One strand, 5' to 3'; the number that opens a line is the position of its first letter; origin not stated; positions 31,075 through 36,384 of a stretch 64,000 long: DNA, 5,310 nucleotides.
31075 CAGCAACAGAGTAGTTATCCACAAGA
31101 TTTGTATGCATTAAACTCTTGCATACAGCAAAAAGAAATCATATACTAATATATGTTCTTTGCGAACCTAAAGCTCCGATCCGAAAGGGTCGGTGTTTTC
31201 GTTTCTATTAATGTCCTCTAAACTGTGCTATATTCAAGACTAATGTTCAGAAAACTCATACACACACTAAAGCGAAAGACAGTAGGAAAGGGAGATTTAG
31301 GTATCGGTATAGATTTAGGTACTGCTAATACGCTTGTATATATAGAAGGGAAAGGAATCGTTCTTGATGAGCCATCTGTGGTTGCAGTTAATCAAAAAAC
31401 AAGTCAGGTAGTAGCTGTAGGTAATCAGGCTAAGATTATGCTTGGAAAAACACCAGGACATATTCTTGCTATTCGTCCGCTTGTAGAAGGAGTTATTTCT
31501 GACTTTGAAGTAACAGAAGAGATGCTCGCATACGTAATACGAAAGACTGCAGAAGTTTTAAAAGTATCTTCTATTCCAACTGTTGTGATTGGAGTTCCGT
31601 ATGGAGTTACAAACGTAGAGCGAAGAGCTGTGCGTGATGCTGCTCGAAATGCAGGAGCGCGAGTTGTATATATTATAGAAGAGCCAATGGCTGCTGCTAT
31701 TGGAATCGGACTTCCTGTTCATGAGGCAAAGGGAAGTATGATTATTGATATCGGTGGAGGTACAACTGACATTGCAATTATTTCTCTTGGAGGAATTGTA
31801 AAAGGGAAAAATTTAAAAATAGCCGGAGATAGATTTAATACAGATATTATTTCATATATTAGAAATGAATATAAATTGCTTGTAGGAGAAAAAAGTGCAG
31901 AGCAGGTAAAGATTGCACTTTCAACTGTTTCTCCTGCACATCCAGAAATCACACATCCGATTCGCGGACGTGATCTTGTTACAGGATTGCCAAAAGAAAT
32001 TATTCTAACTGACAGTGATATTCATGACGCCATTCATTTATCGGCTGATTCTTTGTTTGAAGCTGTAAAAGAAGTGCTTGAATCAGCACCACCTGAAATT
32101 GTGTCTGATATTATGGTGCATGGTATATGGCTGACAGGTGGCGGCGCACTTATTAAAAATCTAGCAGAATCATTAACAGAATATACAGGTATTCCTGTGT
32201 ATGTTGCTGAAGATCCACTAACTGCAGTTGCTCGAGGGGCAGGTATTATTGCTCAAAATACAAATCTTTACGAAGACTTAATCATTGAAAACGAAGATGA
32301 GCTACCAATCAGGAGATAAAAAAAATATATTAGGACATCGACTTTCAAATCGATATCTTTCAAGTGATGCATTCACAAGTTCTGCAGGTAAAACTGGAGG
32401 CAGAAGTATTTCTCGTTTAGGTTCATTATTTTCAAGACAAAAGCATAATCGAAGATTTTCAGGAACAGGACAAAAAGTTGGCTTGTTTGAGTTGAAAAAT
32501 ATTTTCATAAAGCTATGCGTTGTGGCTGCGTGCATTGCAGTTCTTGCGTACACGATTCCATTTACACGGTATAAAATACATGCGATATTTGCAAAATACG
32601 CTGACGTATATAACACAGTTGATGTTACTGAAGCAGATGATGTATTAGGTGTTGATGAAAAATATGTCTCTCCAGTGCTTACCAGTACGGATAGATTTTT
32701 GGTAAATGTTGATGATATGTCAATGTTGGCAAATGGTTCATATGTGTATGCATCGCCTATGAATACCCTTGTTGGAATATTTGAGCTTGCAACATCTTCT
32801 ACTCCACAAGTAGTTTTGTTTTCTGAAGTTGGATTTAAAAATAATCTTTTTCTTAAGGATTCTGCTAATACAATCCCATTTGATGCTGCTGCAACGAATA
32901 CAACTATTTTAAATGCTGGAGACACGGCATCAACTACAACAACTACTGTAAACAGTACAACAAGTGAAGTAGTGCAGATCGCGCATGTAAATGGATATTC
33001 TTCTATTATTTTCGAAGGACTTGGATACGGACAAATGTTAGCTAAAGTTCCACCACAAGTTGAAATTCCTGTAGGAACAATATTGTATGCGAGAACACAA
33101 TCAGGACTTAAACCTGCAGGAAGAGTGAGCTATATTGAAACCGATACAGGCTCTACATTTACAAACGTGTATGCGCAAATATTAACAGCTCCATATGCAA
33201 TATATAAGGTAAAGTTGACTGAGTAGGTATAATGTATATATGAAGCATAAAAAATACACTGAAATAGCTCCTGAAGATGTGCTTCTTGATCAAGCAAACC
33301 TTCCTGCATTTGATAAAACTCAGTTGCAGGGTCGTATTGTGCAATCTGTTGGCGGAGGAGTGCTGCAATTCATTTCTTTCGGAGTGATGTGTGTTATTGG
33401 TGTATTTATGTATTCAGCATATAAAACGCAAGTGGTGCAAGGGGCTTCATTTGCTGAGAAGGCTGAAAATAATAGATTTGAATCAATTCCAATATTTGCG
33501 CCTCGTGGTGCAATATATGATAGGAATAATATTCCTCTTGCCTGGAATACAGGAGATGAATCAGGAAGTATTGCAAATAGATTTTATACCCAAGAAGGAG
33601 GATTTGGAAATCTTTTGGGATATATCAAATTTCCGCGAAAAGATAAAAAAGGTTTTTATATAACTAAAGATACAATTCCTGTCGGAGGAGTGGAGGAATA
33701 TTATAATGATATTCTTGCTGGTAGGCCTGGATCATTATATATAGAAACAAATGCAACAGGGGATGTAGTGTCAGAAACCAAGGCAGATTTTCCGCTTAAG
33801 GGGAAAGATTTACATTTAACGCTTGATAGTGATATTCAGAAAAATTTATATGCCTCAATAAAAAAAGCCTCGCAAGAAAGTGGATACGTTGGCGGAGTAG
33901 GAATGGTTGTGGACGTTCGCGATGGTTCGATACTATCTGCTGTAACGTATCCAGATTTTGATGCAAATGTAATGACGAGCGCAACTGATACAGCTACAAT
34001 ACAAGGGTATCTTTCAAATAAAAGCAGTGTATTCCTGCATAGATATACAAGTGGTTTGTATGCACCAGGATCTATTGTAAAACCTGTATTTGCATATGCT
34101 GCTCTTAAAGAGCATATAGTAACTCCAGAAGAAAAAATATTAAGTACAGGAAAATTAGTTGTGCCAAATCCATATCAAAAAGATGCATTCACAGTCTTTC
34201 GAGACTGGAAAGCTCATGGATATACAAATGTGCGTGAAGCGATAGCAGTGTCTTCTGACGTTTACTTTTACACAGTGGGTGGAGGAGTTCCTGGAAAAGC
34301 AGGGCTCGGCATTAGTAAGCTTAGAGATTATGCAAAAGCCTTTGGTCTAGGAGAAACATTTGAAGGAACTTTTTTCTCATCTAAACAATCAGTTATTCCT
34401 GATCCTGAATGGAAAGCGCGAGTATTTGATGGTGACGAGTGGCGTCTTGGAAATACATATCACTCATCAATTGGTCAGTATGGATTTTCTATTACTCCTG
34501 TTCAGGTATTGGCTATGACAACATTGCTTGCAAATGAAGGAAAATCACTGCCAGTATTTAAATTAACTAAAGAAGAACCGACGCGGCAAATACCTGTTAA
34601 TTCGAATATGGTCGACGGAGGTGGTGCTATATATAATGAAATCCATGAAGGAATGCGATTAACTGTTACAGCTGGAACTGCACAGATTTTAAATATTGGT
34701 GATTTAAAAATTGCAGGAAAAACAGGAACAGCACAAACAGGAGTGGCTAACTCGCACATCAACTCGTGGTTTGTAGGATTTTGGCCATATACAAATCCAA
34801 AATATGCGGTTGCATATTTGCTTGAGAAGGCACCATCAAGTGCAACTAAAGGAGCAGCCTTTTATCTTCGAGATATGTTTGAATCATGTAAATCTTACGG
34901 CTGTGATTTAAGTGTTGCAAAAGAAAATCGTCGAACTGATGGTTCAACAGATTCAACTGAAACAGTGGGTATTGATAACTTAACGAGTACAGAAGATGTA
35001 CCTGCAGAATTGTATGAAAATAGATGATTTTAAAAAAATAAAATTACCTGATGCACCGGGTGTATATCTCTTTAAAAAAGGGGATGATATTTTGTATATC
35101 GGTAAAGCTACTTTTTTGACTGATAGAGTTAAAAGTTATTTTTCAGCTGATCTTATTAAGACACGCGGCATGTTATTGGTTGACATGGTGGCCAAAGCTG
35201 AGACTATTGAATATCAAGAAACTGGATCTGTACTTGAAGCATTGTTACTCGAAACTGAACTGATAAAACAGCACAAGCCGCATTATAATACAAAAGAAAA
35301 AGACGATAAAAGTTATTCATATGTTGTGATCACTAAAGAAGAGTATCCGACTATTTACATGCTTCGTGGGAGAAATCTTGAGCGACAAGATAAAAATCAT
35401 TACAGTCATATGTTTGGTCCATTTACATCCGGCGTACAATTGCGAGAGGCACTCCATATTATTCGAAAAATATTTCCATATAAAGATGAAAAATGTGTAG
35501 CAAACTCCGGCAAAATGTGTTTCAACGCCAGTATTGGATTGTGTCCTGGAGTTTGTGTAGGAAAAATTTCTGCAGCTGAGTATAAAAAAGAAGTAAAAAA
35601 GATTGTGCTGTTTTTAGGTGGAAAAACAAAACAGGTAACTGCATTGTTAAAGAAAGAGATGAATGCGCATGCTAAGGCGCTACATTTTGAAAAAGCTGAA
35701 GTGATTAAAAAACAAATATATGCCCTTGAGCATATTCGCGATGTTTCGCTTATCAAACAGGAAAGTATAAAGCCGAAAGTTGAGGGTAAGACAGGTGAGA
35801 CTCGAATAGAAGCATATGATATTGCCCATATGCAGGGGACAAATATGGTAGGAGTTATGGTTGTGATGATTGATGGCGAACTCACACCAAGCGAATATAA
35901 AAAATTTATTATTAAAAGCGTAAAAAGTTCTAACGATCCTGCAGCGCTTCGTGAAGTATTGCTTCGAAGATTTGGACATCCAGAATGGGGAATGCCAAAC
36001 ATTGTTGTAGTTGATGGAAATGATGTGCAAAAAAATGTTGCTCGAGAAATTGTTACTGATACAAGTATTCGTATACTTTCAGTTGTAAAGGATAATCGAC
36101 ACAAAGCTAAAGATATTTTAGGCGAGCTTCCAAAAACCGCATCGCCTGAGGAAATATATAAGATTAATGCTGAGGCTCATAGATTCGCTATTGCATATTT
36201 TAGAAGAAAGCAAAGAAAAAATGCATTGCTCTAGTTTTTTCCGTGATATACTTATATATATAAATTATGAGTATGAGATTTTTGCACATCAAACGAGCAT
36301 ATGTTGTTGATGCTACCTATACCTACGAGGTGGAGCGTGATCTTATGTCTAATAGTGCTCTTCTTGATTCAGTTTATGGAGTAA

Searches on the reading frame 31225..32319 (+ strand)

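Call 8: search_protein_families(library=pfam, proteins=[window:31225-32319:+], max_evalue=0.001)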
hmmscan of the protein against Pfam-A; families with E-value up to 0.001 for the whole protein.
window:31225-32319:+ (364 aa): 6 families
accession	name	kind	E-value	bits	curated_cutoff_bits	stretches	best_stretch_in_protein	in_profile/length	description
PF06723.19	MreB_Mbl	-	5.8e-130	433.3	27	1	27-347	4-323/327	MreB/Mbl protein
PF00012.26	HSP70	-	2.2e-20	72.9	20.6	1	98-344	115-373/599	Hsp70 protein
PF14450.12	FtsA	-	2.4e-09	38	31.8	1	173-330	2-112/127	Cell division protein FtsA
PF00022.25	Actin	-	1.4e-06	27.7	27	1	50-215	31-190/410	Actin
PF11104.14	PilM_2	-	1.8e-05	24.3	27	0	296-329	273-306/340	Type IV pilus assembly protein PilM;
PF06277.17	EutA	-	0.00014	21.3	27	1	172-226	146-204/475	Ethanolamine utilisation protein EutA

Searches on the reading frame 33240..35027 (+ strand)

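Call 8: search_protein_families(library=pfam, proteins=[window:33240-35027:+], max_evalue=0.001)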
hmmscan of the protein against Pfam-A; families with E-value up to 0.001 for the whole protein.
window:33240-35027:+ (595 aa): 2 families
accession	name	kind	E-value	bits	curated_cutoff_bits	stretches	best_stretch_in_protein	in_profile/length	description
PF00905.27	Transpeptidase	-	1.5e-42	146.3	22.1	1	221-535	3-284/299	Penicillin binding protein transpeptidase domain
PF03717.20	PBP_dimer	-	5e-10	40.5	24.4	1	113-180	107-179/180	Penicillin-binding Protein dimerisation domain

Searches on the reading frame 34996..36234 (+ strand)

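Call 8: search_protein_families(library=pfam, proteins=[window:34996-36234:+], max_evalue=0.001)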
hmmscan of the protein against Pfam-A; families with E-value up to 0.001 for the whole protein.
window:34996-36234:+ (412 aa): 3 families
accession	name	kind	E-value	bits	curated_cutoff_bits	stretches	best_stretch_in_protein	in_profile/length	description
PF08459.17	UvrC_RNaseH_dom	-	1.7e-28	99.9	22.3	1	269-399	11-159/159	UvrC RNAse H endonuclease domain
PF01541.30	GIY-YIG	-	3.2e-06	27.8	22.6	1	22-98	3-78/78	GIY-YIG catalytic domain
PF02151.25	UVR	-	0.00051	20.1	21.5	1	214-245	3-34/36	UvrB/uvrC motif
